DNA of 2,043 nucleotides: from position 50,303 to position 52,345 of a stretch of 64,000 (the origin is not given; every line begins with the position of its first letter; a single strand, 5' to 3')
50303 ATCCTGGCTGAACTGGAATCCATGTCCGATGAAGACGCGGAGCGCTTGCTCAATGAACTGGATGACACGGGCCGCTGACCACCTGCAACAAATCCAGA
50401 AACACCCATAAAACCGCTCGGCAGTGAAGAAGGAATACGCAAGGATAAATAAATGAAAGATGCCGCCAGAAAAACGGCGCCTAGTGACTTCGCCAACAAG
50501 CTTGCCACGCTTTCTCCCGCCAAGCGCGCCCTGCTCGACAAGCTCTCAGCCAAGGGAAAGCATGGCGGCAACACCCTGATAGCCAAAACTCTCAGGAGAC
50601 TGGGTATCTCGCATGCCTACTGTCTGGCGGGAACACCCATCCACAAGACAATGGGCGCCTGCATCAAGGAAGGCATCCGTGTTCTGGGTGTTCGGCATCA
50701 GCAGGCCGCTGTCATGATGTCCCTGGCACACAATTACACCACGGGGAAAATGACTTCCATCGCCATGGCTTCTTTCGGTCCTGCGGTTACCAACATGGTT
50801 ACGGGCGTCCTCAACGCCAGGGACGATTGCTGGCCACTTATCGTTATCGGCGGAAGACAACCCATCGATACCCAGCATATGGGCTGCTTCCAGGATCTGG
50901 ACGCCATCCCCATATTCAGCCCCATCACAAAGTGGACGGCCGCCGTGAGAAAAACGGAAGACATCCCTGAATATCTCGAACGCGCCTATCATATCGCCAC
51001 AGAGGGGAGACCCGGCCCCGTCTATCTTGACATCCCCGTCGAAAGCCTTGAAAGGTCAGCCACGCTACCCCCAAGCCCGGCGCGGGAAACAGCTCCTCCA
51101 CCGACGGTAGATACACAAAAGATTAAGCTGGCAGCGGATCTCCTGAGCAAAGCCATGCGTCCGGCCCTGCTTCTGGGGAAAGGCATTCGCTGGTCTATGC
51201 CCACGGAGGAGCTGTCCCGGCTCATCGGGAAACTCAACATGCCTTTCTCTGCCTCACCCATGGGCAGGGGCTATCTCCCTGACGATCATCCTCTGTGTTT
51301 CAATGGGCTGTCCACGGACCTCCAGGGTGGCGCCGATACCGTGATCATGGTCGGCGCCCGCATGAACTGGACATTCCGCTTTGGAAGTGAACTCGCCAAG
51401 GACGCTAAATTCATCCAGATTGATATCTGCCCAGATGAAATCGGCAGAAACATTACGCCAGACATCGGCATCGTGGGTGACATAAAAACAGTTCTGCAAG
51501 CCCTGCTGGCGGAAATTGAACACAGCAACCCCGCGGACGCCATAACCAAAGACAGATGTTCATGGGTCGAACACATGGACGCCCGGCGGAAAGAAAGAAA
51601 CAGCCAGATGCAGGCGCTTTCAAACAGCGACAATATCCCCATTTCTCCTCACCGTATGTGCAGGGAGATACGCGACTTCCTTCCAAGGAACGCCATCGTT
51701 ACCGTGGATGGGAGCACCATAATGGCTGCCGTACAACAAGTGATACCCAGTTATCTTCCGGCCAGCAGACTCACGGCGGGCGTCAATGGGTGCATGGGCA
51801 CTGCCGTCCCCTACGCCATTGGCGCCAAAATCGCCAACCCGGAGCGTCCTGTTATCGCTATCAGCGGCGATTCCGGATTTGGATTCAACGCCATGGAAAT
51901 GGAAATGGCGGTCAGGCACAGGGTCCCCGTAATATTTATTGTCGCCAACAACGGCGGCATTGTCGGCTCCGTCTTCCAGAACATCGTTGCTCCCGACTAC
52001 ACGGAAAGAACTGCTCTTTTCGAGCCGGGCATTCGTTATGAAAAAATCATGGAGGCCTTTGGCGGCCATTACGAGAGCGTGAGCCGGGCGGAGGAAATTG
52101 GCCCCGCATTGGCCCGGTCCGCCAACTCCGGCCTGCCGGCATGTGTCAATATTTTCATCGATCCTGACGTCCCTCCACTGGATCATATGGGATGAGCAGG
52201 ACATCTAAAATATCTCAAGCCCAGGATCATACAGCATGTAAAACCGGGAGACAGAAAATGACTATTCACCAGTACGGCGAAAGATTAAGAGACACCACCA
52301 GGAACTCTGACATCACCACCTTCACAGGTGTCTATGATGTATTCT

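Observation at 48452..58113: Uncharacterised hybrid biosynthetic cluster: acyl-AMP ligase-ACP, ALS-like TPP enzyme, ICL-family lyase, starter-C NRPS module with TE, and Sfp-type PPTase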

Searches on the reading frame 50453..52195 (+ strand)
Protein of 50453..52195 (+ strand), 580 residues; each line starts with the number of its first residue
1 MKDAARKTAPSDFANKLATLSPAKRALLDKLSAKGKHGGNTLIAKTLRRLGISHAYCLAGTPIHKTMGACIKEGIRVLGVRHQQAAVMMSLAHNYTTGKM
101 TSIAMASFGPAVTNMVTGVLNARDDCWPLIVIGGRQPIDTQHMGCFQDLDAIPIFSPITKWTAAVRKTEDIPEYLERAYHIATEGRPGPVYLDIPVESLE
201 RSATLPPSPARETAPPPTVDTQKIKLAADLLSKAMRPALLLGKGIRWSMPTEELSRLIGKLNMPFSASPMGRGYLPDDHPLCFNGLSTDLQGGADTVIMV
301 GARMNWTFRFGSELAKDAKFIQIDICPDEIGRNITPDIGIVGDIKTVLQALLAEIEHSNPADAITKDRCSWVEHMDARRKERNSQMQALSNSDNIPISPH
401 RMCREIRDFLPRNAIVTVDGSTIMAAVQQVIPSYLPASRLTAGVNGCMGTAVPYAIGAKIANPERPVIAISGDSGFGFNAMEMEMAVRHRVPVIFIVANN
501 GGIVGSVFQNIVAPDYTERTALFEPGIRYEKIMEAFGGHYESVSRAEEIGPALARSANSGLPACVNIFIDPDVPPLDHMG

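Call 3: search_protein_families(library=pfam, proteins=[window:50453-52195:+])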
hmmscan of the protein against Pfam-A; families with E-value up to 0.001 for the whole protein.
window:50453-52195:+ (580 aa): 3 families
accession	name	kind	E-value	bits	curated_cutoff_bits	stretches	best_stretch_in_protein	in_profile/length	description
PF00205.28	TPP_enzyme_M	-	5.2e-33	114.1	30.4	1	224-351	1-137/137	Thiamine pyrophosphate enzyme, central domain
PF02775.26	TPP_enzyme_C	-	3.2e-29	102.1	21.9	1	426-567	8-151/151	Thiamine pyrophosphate enzyme, C-terminal TPP binding domain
PF02776.23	TPP_enzyme_N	-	2e-24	86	26.8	1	40-151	4-116/119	Thiamine pyrophosphate enzyme, N-terminal TPP binding domain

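Call 4: search_protein_families(library=ncbifam, proteins=[window:50453-52195:+])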
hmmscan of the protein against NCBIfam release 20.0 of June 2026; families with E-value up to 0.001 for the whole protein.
window:50453-52195:+ (580 aa): 57 families (the best 25 are shown)
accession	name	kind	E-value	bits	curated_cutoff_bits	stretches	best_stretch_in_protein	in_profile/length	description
NF004516.0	PRK05858.1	equivalog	1.3e-107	360.6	587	1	33-573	8-539/548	acetolactate synthase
NF006721.0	PRK09259.1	equivalog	4.3e-103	345.9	557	1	36-572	14-553/574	oxalyl-CoA decarboxylase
TIGR03254.1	oxalate_oxc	equivalog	5.8e-94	315.8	739.4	1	39-572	5-540/554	oxalyl-CoA decarboxylase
TIGR00118.1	acolac_lg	equivalog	4.6e-85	286.2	538.35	1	39-572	3-537/557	biosynthetic-type acetolactate synthase large subunit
NF004919.0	PRK06276.1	equivalog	5.9e-82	275.8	866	1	39-572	3-541/582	acetolactate synthase large subunit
NF058623.1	HdaclCoAlyACT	equivalog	1.4e-81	274.9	600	1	39-573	12-544/575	2-hydroxyacyl-CoA lyase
NF004710.0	PRK06048.1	equivalog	8.4e-79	265.5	976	1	39-571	10-539/561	acetolactate synthase large subunit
NF006052.0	PRK08199.1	subfamily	3.8e-78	263.2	539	1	36-572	7-540/559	thiamine pyrophosphate protein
NF006187.0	PRK08322.1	equivalog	8.8e-78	262.1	509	1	41-570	6-529/548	acetolactate synthase large subunit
NF004772.0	PRK06112.1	subfamily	3.1e-76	256.9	673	1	37-575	14-566/578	acetolactate synthase catalytic subunit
NF006122.0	PRK08266.1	subfamily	1.8e-75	254.4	571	1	39-570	6-525/543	hypothetical protein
NF008431.0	PRK11269.1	equivalog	7.1e-75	252.6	791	1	45-557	12-539/591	glyoxylate carboligase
NF005860.0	PRK07789.1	equivalog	3e-71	240.6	881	1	28-515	25-520/615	acetolactate synthase large subunit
NF004807.0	PRK06154.1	equivalog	4e-71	240.3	607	1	37-566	20-551/565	thiamine pyrophosphate-requiring protein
NF005039.0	PRK06456.1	equivalog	4.4e-71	240.1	868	1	39-571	4-546/572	acetolactate synthase large subunit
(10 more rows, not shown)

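Call 14: search_solved_structures(query=window:50453-52195:+, show_alignments=2)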
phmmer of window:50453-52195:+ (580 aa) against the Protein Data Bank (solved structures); distinct sequences matched with E-value up to 0.001: 161 (the best 60 are shown).
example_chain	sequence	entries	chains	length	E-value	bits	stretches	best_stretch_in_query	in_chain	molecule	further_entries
6xn8_A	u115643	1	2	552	2.8e-102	346.2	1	38-569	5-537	2-hydroxyacyl-CoA lyase 1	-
8vza_A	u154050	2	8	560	4.4e-101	342.3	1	33-569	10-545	2-Hydroxyacyl-CoA lyase/Synthase | Oxalyl-CoA decarboxylase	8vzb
8vzf_A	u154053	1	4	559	4.4e-101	342.3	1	33-569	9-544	2-Hydroxyacyl-CoA Lyase/Synthase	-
8vzc_A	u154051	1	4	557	4.6e-101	342.2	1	33-569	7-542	Oxalyl-CoA decarboxylase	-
8vzd_A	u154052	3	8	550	7.4e-91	308.5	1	39-570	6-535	2-Hydroxyacyl-CoA Lyase/Synthase TbHACS | Oxalyl-CoA decarboxylase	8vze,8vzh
8vzj_A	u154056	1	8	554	2.7e-90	306.6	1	33-570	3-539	Oxalyl-CoA decarboxylase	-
8vzk_A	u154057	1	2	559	6.6e-90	305.4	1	38-573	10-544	Oxalyl-CoA decarboxylase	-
8vzi_A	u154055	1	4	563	1.1e-88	301.3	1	38-570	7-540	2-hydroxyacyl-CoA lyase-like protein 1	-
2q27_A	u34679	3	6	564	3.8e-78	266.5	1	39-572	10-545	oxalyl-CoA decarboxylase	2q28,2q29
7ayg_A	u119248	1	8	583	1.2e-71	245.1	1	41-572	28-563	Putative oxalyl-CoA decarboxylase (Oxc, yfdU)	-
7b2e_A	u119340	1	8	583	7.9e-71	242.4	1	41-572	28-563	Putative oxalyl-CoA decarboxylase (Oxc, yfdU)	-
2c31_A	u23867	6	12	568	2.8e-65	224.1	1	45-573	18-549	OXALYL-COA DECARBOXYLASE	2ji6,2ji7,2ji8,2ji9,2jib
9qz5_A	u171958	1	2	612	1.8e-63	218.1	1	41-573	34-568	2-hydroxyacyl-CoA lyase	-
7pt3_A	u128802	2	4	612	2.5e-63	217.6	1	41-573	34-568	2-hydroxyacyl-CoA lyase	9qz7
7pt2_A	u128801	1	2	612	3e-63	217.3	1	41-573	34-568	2-hydroxyacyl-CoA lyase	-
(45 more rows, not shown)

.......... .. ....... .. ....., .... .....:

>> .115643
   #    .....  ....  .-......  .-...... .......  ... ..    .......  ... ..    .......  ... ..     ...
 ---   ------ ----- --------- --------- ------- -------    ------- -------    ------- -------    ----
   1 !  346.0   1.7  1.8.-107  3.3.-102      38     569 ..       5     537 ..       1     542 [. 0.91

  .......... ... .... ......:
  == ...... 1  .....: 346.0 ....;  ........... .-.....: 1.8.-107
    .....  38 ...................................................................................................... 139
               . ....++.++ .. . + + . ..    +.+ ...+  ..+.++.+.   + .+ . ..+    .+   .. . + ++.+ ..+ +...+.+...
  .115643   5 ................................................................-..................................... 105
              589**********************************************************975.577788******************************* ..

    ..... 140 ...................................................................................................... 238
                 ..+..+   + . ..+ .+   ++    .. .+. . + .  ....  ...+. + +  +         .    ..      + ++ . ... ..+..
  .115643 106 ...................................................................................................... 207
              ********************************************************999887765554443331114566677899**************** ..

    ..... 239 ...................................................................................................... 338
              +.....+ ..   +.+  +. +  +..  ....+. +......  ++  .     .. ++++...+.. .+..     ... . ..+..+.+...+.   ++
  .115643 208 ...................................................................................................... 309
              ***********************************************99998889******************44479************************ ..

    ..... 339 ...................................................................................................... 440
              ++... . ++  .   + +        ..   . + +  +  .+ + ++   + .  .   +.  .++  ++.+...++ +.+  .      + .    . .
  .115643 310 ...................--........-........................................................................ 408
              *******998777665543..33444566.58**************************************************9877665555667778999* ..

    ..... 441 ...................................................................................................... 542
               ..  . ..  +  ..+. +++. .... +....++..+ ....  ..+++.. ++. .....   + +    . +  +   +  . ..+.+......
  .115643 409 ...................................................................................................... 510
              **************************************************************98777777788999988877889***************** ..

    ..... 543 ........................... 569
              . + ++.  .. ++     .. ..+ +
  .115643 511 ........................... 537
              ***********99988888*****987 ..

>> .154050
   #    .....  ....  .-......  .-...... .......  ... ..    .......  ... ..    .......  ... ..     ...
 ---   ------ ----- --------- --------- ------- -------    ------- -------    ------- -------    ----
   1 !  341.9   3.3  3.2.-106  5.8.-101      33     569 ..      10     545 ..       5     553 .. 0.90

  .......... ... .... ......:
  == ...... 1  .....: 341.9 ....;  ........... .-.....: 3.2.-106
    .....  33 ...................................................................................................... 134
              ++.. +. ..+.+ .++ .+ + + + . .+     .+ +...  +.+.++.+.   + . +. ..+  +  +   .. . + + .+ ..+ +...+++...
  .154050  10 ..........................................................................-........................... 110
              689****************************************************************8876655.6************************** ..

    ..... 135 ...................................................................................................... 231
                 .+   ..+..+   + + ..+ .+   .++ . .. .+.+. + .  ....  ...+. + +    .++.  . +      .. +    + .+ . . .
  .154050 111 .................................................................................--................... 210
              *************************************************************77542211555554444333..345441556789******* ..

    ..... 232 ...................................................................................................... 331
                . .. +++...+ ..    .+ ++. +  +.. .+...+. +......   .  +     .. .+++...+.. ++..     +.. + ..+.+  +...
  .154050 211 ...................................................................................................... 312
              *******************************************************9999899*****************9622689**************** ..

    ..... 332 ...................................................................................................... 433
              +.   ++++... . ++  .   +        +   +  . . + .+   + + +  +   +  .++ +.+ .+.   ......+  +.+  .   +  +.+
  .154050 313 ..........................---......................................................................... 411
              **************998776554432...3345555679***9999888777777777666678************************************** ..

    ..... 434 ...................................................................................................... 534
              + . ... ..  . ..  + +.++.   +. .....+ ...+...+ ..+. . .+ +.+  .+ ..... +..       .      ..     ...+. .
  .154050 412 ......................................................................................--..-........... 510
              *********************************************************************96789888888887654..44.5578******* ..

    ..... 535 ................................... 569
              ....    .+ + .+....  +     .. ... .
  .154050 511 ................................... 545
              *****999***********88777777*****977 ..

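Call 48: list_cluster_members(proteins=[P0001, window:50453-52195:+, window:53214-57386:+])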
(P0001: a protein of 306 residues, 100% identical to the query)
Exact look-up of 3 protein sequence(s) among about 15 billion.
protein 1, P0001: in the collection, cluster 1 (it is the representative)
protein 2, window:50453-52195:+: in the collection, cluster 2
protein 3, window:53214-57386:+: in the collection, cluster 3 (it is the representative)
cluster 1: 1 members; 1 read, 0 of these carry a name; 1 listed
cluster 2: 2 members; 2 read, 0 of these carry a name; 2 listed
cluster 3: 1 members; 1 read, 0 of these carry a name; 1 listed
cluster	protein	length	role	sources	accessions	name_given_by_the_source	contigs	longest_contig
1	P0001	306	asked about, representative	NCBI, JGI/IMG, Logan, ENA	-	-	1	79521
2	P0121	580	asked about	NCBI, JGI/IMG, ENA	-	-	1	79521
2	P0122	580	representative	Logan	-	-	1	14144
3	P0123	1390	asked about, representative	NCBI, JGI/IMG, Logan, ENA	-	-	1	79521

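Call 49: find_homologous_proteins(query=window:50453-52195:+, max_evalue=1e-60)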
Query window:50453-52195:+ (580 aa): 1343 proteins with E <= 1e-60 among 8000 candidates; the best 120 are listed.
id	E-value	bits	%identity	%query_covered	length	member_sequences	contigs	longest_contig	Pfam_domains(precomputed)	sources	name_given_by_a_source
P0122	0.0e+0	1323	100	100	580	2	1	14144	PF02775.27,PF02776.24,PF00205.29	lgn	-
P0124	2.0e-293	992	73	100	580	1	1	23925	PF02775.27,PF02776.24,PF00205.29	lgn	-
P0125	1.3e-289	980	73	100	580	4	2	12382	PF02775.27,PF02776.24,PF00205.29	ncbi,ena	-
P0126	2.8e-277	939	70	100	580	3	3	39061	PF02775.27,PF02776.24,PF00205.29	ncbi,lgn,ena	-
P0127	1.7e-216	738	56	98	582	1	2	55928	PF02775.27,PF02776.24,PF00205.29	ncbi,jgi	-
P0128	2.8e-203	695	54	97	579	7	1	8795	PF02775.27,PF02776.24,PF00205.29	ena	-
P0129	1.5e-202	692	54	97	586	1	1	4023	PF02775.27,PF02776.24,PF00205.29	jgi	jgi:2-hydroxyacyl-CoA lyase 1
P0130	1.8e-201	689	53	99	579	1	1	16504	PF02775.27,PF02776.24,PF00205.29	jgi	jgi:2-hydroxyacyl-CoA lyase 1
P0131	2.2e-201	688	54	99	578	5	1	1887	PF02775.27,PF02776.24,PF00205.29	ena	-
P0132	3.8e-201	688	54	96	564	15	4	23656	PF02775.27,PF02776.24,PF00205.29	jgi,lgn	jgi:thiamine pyrophosphate-dependent acetolactate synthase large subunit-like protein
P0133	7.5e-201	687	53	98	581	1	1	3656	PF02775.27,PF02776.24,PF00205.29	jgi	-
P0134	2.6e-199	681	53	97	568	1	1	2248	PF02775.27,PF02776.24,PF00205.29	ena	-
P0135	8.1e-198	677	52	98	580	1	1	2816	PF02775.27,PF02776.24,PF00205.29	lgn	-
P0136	1.1e-197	676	51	99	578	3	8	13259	PF02775.27,PF02776.24,PF00205.29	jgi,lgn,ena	-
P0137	1.7e-197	676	52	97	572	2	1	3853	PF02775.27,PF02776.24,PF00205.29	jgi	jgi:thiamine pyrophosphate-dependent acetolactate synthase large subunit-like protein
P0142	2.0e-195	669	52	99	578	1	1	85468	PF02775.27,PF02776.24,PF00205.29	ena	-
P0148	1.5e-192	659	54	92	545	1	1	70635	PF02775.27,PF02776.24,PF00205.29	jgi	jgi:2-hydroxyacyl-CoA lyase 1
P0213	2.1e-184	632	49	97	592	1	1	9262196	PF02775.27,PF02776.24,PF00205.29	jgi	jgi:thiamine pyrophosphate-dependent acetolactate synthase large subunit-like protein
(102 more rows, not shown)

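Call 51: find_encoding_contigs(protein=P0142, flank=10000, max_places=1)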
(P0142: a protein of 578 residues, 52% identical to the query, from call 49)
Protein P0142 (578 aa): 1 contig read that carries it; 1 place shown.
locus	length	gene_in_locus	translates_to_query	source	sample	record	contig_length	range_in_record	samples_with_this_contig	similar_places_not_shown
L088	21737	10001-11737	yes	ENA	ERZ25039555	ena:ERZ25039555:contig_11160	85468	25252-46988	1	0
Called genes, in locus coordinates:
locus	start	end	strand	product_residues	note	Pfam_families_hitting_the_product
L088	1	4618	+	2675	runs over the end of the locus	PF00501:AMP-binding, PF13193:AMP-binding_C, PF00550:PP-binding, PF00668:Condensation, PF00501:AMP-binding, PF13193:AMP-binding_C, PF00550:PP-binding, PF00668:Condensation, +3 more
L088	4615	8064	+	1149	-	PF18563:TubC_N, PF00668:Condensation, PF00501:AMP-binding, PF13193:AMP-binding_C, PF00550:PP-binding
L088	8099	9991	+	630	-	PF00501:AMP-binding, PF13193:AMP-binding_C, PF00550:PP-binding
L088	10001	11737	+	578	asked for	PF02776:TPP_enzyme_N, PF00205:TPP_enzyme_M, PF02775:TPP_enzyme_C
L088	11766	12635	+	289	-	PF00668:Condensation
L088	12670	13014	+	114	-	PF00668:Condensation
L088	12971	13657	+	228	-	PF00668:Condensation, PF00501:AMP-binding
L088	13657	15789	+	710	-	PF00501:AMP-binding, PF13193:AMP-binding_C (weak), PF00550:PP-binding, PF00668:Condensation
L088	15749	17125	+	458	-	PF00668:Condensation, PF00501:AMP-binding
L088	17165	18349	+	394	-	PF00501:AMP-binding, PF13193:AMP-binding_C, PF00550:PP-binding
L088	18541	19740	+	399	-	PF00668:Condensation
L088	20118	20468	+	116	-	PF00501:AMP-binding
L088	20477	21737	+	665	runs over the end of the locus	PF00501:AMP-binding, PF13193:AMP-binding_C, PF00550:PP-binding, PF00975:Thioesterase, PF12697:Abhydrolase_6 (weak)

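Call 52: find_encoding_contigs(protein=P0148, flank=10000, max_places=1)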
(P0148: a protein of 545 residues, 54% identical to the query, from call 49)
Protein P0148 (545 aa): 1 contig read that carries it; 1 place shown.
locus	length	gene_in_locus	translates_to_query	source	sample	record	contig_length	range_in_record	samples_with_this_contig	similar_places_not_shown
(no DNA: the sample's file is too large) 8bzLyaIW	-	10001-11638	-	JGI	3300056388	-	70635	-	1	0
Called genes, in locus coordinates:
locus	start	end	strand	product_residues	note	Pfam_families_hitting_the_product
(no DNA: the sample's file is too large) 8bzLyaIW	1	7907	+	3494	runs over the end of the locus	PF00668:Condensation, PF00501:AMP-binding, PF13193:AMP-binding_C, PF00550:PP-binding, PF00668:Condensation, PF00501:AMP-binding, PF13193:AMP-binding_C, PF00550:PP-binding, +5 more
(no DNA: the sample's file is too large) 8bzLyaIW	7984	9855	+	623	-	PF00501:AMP-binding, PF13193:AMP-binding_C, PF00550:PP-binding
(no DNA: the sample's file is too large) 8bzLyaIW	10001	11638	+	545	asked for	PF02776:TPP_enzyme_N, PF00205:TPP_enzyme_M, PF02775:TPP_enzyme_C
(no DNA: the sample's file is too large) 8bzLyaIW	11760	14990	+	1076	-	PF00668:Condensation, PF00501:AMP-binding, PF13193:AMP-binding_C, PF00550:PP-binding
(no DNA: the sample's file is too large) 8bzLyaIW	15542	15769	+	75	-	PF03621:MbtH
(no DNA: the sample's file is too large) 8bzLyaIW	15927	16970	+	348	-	?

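Call 53: find_encoding_contigs(protein=P0213, flank=10000, max_places=1)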
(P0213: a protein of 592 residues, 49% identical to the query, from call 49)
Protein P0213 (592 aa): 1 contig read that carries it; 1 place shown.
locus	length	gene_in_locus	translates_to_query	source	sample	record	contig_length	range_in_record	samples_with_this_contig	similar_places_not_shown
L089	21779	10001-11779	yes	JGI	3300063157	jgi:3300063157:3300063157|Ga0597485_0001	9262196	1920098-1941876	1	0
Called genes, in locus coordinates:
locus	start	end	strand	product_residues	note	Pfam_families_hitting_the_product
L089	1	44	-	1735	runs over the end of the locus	PF01590:GAF, PF01590:GAF, PF13185:GAF_2, PF01590:GAF, PF01590:GAF, PF13185:GAF_2, PF01590:GAF, PF00015:MCPsignal, +2 more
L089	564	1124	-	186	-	PF01584:CheW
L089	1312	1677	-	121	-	PF00072:Response_reg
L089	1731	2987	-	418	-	PF00072:Response_reg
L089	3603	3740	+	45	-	-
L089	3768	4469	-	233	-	PF01730:UreF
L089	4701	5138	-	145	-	PF02814:UreE_N, PF05194:UreE_C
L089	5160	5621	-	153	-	PF13767:DUF4168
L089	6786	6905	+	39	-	-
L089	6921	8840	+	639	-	PF00501:AMP-binding, PF13193:AMP-binding_C, PF00550:PP-binding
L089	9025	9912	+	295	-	PF13714:PEP_mutase, PF00463:ICL (weak)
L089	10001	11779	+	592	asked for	PF02776:TPP_enzyme_N, PF00205:TPP_enzyme_M, PF02775:TPP_enzyme_C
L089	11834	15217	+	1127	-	PF00668:Condensation, PF00501:AMP-binding, PF13193:AMP-binding_C, PF00550:PP-binding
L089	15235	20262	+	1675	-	PF00668:Condensation, PF00551:Formyl_trans_N, PF00668:Condensation, PF00501:AMP-binding, PF13193:AMP-binding_C, PF00550:PP-binding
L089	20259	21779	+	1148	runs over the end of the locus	PF18563:TubC_N, PF00668:Condensation, PF00501:AMP-binding, PF13193:AMP-binding_C, PF00550:PP-binding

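Call 54: find_encoding_contigs(protein=P0126, flank=10000, max_places=1)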
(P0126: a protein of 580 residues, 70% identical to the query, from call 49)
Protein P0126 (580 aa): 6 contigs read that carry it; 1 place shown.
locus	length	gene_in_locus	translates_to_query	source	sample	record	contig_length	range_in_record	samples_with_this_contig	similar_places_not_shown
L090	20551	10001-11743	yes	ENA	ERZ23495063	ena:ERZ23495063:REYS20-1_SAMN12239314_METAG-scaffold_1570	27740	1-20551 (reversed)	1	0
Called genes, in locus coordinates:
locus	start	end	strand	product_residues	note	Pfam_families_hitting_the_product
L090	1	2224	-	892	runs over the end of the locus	PF02563:Poly_export, PF22461:SLBB_2 (weak), PF10531:SLBB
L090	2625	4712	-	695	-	PF06082:YjbH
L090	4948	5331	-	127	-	-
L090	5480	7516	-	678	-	PF00226:DnaJ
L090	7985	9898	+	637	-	PF00501:AMP-binding, PF13193:AMP-binding_C, PF00550:PP-binding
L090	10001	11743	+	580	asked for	PF02776:TPP_enzyme_N, PF00205:TPP_enzyme_M, PF02775:TPP_enzyme_C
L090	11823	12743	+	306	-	PF13714:PEP_mutase, PF00463:ICL (weak)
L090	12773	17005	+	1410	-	PF00668:Condensation, PF00501:AMP-binding, PF13193:AMP-binding_C, PF00550:PP-binding, PF00975:Thioesterase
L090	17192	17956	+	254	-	PF22624:AASDHPPT_N (weak), PF01648:ACPS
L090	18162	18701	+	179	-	-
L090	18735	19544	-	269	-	-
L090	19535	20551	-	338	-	?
